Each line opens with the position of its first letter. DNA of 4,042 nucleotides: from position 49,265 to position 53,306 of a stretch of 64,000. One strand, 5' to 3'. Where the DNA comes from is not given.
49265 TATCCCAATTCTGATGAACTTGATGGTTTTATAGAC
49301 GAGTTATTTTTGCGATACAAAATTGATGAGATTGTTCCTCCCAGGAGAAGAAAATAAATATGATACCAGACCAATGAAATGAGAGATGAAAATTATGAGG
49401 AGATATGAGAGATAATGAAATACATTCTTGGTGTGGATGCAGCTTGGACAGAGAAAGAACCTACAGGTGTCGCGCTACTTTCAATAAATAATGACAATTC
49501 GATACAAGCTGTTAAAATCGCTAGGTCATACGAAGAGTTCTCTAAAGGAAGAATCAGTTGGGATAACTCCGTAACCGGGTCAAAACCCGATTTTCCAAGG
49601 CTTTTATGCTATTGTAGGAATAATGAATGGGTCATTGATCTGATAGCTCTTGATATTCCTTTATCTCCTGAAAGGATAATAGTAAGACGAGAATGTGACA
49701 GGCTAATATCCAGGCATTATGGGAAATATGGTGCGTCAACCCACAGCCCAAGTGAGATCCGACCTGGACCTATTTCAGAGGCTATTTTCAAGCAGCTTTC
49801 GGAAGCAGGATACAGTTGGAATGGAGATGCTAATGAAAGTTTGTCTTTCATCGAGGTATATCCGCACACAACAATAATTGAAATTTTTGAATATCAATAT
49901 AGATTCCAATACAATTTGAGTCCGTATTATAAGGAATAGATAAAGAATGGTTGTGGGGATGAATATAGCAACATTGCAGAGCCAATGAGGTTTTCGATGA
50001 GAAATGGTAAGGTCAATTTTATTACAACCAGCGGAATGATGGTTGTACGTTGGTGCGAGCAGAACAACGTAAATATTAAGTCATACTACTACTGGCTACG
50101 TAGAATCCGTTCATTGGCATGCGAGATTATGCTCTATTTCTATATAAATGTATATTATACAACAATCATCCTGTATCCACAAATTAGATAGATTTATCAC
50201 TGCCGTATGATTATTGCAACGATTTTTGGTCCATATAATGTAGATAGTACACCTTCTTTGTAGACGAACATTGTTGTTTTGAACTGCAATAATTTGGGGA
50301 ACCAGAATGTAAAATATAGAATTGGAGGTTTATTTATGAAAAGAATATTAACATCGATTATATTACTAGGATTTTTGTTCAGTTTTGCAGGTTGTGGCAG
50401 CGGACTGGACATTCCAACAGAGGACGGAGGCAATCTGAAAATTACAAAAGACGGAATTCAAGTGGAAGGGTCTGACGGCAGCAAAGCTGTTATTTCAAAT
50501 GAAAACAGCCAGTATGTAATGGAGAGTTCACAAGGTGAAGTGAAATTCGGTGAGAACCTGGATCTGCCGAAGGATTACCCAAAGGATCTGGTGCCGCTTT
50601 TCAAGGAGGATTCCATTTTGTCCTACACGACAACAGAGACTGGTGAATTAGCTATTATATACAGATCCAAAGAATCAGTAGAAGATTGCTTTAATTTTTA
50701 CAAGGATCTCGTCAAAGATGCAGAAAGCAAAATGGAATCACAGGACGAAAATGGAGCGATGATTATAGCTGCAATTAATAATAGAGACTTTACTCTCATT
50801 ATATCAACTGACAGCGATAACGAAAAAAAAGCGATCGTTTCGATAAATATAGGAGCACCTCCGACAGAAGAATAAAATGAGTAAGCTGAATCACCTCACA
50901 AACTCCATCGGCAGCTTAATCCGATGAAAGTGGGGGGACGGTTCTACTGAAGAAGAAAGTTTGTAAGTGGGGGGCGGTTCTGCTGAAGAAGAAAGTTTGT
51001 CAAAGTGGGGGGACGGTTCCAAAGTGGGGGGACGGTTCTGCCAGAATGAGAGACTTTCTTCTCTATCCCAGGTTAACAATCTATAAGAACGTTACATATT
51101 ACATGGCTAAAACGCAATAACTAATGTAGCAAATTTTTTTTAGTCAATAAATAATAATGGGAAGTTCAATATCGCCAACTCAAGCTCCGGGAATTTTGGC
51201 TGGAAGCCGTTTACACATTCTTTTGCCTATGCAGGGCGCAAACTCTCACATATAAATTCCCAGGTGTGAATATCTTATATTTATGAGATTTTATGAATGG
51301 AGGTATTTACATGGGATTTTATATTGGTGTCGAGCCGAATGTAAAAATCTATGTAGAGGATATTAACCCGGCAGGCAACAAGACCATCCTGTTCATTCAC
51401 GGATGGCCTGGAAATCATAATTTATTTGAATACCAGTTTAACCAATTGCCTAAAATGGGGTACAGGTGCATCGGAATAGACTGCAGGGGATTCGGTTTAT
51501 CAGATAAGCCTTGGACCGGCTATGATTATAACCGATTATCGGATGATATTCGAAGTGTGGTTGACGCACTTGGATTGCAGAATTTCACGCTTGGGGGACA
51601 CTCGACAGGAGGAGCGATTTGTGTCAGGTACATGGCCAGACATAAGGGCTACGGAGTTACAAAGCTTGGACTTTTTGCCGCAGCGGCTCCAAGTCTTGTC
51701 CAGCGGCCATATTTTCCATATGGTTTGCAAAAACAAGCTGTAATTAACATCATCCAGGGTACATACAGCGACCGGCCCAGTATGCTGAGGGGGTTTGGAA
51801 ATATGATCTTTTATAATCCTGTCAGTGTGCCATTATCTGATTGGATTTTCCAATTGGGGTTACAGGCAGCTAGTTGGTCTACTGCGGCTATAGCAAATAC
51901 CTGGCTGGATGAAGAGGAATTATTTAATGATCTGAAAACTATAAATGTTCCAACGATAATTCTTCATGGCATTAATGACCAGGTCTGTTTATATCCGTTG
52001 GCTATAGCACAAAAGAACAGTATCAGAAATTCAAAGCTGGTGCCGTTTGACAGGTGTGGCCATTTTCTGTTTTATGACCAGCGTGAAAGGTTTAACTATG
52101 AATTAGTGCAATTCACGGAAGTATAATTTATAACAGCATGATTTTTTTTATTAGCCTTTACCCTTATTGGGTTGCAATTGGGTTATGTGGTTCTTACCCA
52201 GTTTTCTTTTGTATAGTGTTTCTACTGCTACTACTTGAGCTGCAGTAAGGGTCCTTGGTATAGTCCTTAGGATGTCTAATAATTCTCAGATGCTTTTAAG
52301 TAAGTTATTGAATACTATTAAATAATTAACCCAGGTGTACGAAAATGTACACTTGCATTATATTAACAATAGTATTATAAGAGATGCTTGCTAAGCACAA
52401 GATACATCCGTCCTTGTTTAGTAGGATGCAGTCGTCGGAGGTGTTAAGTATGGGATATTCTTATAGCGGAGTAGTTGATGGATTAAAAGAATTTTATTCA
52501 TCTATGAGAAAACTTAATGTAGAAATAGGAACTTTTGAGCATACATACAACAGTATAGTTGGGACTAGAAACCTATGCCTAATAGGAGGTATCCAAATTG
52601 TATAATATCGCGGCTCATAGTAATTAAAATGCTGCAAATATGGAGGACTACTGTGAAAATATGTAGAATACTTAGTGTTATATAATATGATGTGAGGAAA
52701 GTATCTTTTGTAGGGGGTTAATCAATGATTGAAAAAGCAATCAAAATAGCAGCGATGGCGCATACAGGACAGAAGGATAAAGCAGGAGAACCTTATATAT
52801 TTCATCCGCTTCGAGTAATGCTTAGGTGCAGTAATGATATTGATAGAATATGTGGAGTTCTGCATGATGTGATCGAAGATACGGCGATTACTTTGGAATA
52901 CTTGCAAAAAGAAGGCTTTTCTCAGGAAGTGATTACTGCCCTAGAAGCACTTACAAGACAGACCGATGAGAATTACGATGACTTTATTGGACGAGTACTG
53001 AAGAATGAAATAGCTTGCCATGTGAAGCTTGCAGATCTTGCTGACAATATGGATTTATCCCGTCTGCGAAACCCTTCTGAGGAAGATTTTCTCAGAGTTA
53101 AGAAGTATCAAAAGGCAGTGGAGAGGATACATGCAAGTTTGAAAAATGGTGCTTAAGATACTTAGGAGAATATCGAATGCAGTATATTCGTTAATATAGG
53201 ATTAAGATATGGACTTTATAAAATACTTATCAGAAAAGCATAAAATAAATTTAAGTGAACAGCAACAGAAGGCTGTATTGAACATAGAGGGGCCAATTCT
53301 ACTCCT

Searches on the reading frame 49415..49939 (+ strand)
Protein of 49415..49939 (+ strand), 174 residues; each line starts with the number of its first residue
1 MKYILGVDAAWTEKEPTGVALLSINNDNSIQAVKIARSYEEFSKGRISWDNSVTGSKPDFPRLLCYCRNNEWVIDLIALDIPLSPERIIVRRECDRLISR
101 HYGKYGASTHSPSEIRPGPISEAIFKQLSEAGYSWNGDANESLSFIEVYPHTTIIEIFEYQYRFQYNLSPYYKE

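Call 5: search_protein_families(library=pfam, proteins=[window:49415-49939:+], max_evalue=0.01)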
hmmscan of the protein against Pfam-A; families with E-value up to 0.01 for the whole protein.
window:49415-49939:+ (174 aa): 1 family
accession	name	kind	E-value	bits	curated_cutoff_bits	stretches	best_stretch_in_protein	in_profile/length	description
PF04250.19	DUF429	-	0.0028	17.9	23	0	73-152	36-136/214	Protein of unknown function (DUF429)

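Call 6: search_protein_families(library=padloc, proteins=[window:49415-49939:+], max_evalue=0.01)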
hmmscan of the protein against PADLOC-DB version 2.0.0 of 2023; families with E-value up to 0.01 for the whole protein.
window:49415-49939:+ (174 aa): 1 family
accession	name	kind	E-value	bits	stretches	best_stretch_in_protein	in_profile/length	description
PDLC05019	PDC-S44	-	2e-19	67.8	2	76-166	62-156/259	-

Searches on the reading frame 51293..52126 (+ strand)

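Call 5: search_protein_families(library=pfam, proteins=[window:51293-52126:+], max_evalue=0.01)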
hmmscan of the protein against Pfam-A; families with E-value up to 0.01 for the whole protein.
window:51293-52126:+ (277 aa): 5 families
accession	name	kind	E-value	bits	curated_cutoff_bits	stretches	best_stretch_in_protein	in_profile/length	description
PF00561.26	Abhydrolase_1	-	7.1e-27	95.1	25.8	1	31-118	2-91/245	alpha/beta hydrolase fold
PF12697.13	Abhydrolase_6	-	3.4e-18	67.5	26.3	1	32-267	1-214/217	Alpha/beta hydrolase family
PF12146.15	Hydrolase_4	-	3.4e-16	59.7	27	1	30-131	5-110/239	Serine aminopeptidase, S33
PF06342.18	DUF1057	-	0.00013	21.6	21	1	22-108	26-116/297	Alpha/beta hydrolase of unknown function (DUF1057)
PF12695.13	Abhydrolase_5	-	0.0012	19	27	1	85-119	45-80/164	Alpha/beta hydrolase family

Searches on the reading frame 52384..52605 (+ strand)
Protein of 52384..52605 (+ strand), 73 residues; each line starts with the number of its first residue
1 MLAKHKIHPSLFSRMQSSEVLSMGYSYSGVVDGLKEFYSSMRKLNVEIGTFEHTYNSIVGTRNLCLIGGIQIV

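Call 5: search_protein_families(library=pfam, proteins=[window:52384-52605:+], max_evalue=0.01)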
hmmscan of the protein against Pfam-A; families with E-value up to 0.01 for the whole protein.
window:52384-52605:+ (73 aa): 0 families

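Call 7: search_protein_families(library=ncbifam, proteins=[window:52384-52605:+], max_evalue=0.01)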
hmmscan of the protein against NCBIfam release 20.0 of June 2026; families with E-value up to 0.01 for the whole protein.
window:52384-52605:+ (73 aa): 0 families

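Call 30: search_protein_families(library=phrogs, proteins=[window:52384-52605:+], max_evalue=0.01)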
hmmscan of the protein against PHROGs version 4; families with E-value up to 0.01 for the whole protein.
window:52384-52605:+ (73 aa): 0 families

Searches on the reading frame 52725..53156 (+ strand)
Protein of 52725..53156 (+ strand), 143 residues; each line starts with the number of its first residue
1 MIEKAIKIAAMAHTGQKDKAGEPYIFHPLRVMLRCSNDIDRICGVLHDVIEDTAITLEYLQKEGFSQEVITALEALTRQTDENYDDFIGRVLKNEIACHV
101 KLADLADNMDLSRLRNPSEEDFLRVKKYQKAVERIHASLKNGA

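Call 5: search_protein_families(library=pfam, proteins=[window:52725-53156:+], max_evalue=0.01)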
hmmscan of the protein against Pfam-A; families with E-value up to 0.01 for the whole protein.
window:52725-53156:+ (143 aa): 1 family
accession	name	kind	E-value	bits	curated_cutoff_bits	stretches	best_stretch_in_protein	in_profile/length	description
PF13328.12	HD_4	-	4.8e-05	23.6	27.2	1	5-79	1-77/156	HD domain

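Call 6: search_protein_families(library=padloc, proteins=[window:52725-53156:+], max_evalue=0.01)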
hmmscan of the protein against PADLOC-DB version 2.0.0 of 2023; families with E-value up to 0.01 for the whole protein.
window:52725-53156:+ (143 aa): 0 families

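Call 7: search_protein_families(library=ncbifam, proteins=[window:52725-53156:+], max_evalue=0.01)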
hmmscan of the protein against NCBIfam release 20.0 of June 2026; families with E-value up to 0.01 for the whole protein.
window:52725-53156:+ (143 aa): 3 families
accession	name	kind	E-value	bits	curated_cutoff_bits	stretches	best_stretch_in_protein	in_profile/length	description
TIGR00691.1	spoT_relA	subfamily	8.3e-17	60.8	499.2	1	5-85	1-84/687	RelA/SpoT family protein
NF008303.0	PRK11092.1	equivalog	3e-09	35.6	947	1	3-78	24-102/702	bifunctional GTP diphosphokinase/guanosine-3',5'-bis pyrophosphate 3'-pyrophosphohydrolase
NF041639.1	YicS_fam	subfamily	0.0033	17.6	45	0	37-91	38-91/96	YicS family protein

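Call 30: search_protein_families(library=phrogs, proteins=[window:52725-53156:+], max_evalue=0.01)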
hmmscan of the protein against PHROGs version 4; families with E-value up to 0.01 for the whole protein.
window:52725-53156:+ (143 aa): 5 families
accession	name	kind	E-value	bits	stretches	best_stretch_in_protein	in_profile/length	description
phrog_990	-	other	5.6e-51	174.9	1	1-141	154-297/374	metal-dependent phosphohydrolase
phrog_30929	-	unknown function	6.7e-25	88.9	1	4-136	240-375/413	-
phrog_37235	-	other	9e-12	46.3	1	58-135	4-81/118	metal-dependent phosphohydrolase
phrog_15275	-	unknown function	2.1e-05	25.3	1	4-110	32-149/223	-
phrog_32047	-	other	0.0001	22.7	1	4-57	28-87/301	phosphohydrolase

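Call 31: search_solved_structures(query=window:52725-53156:+, max_evalue=0.01, show_alignments=2)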
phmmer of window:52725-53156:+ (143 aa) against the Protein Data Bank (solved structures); distinct sequences matched with E-value up to 0.01: 18.
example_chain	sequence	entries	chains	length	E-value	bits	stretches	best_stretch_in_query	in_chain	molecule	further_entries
7smg_A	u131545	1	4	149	6.1e-42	145.8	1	1-133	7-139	(p)ppApp hydrolase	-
8acu_A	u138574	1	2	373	1.1e-11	47.9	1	2-84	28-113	GTP pyrophosphokinase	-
6yxa_A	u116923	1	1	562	2.9e-11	46.5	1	2-84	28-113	GTP pyrophosphokinase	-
1vj7_A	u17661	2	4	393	1.1e-10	44.7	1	2-120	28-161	Bifunctional RELA/SPOT | Bifunctional (p)ppGpp synthase/hydrolase RelA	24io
7oiw_A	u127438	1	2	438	1.8e-09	40.8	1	4-84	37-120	GTP pyrophosphokinase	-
7qps_A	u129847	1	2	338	4.1e-09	39.6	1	7-110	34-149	ACT domain protein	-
7qpr_A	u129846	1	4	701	1.6e-08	37.7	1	7-110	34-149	ACT domain protein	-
5xnx_A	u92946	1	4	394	4.8e-08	36.1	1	2-78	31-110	Bifunctional (p)ppGpp synthase/hydrolase RelA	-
9s6k_B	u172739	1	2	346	6.7e-07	32.4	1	2-80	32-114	GTP pyrophosphokinase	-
6s2t_A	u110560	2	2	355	7.4e-07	32.3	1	3-69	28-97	(P)ppGpp synthetase I, SpoT/RelA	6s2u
7ohg_A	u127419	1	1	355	7.4e-07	32.3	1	3-69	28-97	Guanosine-3',5'-bis(Diphosphate) 3'-pyrophosphohydrolase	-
6s2v_A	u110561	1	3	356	7.5e-07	32.3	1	3-69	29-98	(P)ppGpp synthetase I, SpoT/RelA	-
8fr8_I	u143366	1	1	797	1.6e-06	31.2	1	2-78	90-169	GTP pyrophosphokinase RelA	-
4yf1_A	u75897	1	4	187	2.4e-06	30.6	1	1-77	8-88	Lmo0812 protein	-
7qoc_A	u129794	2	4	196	0.00037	23.5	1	2-82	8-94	Guanosine polyphosphate pyrophosphohydrolases/synthetases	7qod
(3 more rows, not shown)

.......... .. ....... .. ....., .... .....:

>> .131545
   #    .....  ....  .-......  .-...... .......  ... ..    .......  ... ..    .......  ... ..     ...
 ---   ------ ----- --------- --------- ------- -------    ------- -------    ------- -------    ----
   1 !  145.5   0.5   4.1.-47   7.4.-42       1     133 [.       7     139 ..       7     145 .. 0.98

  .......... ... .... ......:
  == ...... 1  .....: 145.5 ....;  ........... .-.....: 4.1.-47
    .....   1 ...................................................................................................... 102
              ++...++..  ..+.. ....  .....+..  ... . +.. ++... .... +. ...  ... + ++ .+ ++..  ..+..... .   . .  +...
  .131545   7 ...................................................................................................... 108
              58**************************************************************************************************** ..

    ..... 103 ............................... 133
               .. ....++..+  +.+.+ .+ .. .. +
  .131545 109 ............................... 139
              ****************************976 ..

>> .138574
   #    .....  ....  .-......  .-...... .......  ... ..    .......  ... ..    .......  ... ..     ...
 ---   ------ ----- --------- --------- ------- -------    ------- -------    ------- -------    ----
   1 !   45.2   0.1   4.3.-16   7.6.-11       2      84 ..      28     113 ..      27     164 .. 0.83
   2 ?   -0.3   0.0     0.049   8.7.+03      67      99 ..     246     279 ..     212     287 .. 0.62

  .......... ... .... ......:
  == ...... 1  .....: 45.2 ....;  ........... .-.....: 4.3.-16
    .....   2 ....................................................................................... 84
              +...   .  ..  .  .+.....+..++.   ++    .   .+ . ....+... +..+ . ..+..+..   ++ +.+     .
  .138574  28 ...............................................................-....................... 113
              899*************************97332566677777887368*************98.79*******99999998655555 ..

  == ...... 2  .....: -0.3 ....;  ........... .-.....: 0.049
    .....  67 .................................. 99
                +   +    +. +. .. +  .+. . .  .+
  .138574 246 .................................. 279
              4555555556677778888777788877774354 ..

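Call 61: find_related_loci(query=window:52725-53156:+, collection=viral_contigs, flank=6000)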
Query window:52725-53156:+ (143 aa) in viral_contigs; peptide patterns used: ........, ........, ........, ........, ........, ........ (x = any residue, [..] = any of these).
30 stretches matched a pattern, but none encodes a relative of the query by tblastn (E <= 1e-3).

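Call 81: search_dna_similar(query=window:52725-53156:+, collection=phages, mode=protein, max_rows=25)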
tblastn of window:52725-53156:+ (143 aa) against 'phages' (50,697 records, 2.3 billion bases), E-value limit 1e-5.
Records with a match: 317; places in all: 319; records where one place covers at least 80% of the query: 251.
Best place of each record, by identity: <60% 317.
By first word of the organism name: Aeromonas 72; Streptococcus 35; Klebsiella 32; Vibrio 22; Escherichia 16; Cronobacter 15; Salmonella 11; Pectobacterium 10; Bacteriophage 10; Stenotrophomonas 8; and 32 more.
By host as written in the record: - 31; Aeromonas salmonicida 25; Aeromonas hydrophila BIOTECH 10089 13; Klebsiella pneumoniae 12; Cronobacter sakazakii 11; Aeromonas hydrophila 10; Aeromonas salmonicida subsp. salmonicida 8; Klebsiella pneumoniae K23 7; and 127 more.
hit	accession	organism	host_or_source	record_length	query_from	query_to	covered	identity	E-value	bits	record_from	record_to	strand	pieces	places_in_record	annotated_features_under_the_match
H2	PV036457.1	phage IMGVR 15682261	human feces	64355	13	139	89%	55.1%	3e-43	156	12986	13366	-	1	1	metal-dependent phosphohydrolase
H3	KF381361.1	Sinorhizobium phage phiM12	Sinorhizobium meliloti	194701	13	141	90%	43.5%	2e-23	100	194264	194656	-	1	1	putative metal-dependent phosphohydrolase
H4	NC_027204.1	Sinorhizobium phage phiM12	Sinorhizobium meliloti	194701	13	141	90%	43.5%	2e-23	100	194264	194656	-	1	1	metal-dependent phosphohydrolase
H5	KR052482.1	Sinorhizobium phage phiN3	Sinorhizobium meliloti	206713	13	140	90%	43.1%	2e-22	97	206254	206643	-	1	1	putative metal-dependent phosphohydrolase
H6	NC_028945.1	Sinorhizobium phage phiN3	Sinorhizobium meliloti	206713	13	140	90%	43.1%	2e-22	97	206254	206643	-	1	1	metal-dependent phosphohydrolase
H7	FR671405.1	Streptococcus phage V22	Streptococcus pneumoniae, strain V22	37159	13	132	84%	45.8%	3e-27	111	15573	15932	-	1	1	scaffold 3 | Metal dependent phosphohydrolase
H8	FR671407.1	Streptococcus phage 34117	Streptococcus pneumoniae, strain 34117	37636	13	132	84%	45.8%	3e-27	111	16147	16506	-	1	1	scaffold 2 | Metal dependent phosphohydrolase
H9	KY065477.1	Streptococcus phage IPP37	Streptococcus pneumoniae USA22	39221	13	132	84%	45.8%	3e-27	111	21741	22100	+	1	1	metal dependent phosphohydrolase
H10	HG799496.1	Streptococcus phage K13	Streptococcus pneumoniae isolate K13-810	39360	13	132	84%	45.8%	3e-27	111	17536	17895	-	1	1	phage protein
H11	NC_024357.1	Streptococcus phage K13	Streptococcus pneumoniae isolate K13-810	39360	13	132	84%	45.8%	3e-27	111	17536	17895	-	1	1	metal-dependent phosphohydrolase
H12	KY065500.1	Streptococcus phage IPP64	Streptococcus pneumoniae 24F/2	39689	13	132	84%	45.8%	3e-27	111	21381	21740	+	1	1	metal dependent phosphohydrolase, HD region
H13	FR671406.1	Streptococcus phage 040922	Streptococcus pneumoniae, strain 04-0922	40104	13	132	84%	45.8%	3e-27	111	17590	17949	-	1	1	Metal dependent phosphohydrolase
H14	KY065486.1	Streptococcus phage IPP46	Streptococcus pneumoniae 670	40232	13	132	84%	45.8%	3e-27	111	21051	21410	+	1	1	metal dependent phosphohydrolase, HD region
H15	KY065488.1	Streptococcus phage IPP50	Streptococcus pneumoniae 12F/3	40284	13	132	84%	45.8%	3e-27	111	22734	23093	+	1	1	metal dependent phosphohydrolase, HD region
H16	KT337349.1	Streptococcus phage phiARI0399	Streptococcus pneumoniae 08B09226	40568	13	132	84%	45.8%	3e-27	111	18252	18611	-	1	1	metal dependent phosphohydrolase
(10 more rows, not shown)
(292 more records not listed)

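Call 83: get_annotated_region(hit=H2, flank=5000)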
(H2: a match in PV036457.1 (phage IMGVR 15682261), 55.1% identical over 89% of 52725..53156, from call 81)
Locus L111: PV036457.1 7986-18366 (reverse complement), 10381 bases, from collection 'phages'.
description: Phage IMGVR 15682261, complete genome.
organism: phage IMGVR 15682261 (NCBI taxid 3403688)
taxonomy: Viruses; Duplodnaviria; Heunggongvirae; Uroviricota; Caudoviricetes; Ca. Heliusvirales
host: -; source: human feces; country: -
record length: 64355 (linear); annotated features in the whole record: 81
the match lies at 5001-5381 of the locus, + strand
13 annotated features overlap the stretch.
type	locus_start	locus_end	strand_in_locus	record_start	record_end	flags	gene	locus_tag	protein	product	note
CDS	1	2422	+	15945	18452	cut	-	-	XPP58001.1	hypothetical protein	-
CDS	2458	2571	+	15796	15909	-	-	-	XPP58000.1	hypothetical protein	-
CDS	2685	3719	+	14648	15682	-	-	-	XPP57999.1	hypothetical protein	-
CDS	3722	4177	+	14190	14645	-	-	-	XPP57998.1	hypothetical protein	-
CDS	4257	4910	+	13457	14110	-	-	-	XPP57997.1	hypothetical protein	-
CDS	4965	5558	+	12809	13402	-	-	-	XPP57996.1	metal-dependent phosphohydrolase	-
CDS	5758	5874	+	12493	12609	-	-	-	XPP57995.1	hypothetical protein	-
CDS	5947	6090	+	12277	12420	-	-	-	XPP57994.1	hypothetical protein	-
CDS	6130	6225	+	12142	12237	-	-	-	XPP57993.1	hypothetical protein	-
CDS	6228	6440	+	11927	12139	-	-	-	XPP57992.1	hypothetical protein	-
CDS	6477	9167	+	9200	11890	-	-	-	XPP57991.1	hypothetical protein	-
CDS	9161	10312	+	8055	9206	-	-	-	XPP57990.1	hypothetical protein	-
CDS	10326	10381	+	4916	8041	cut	-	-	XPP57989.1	hypothetical protein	-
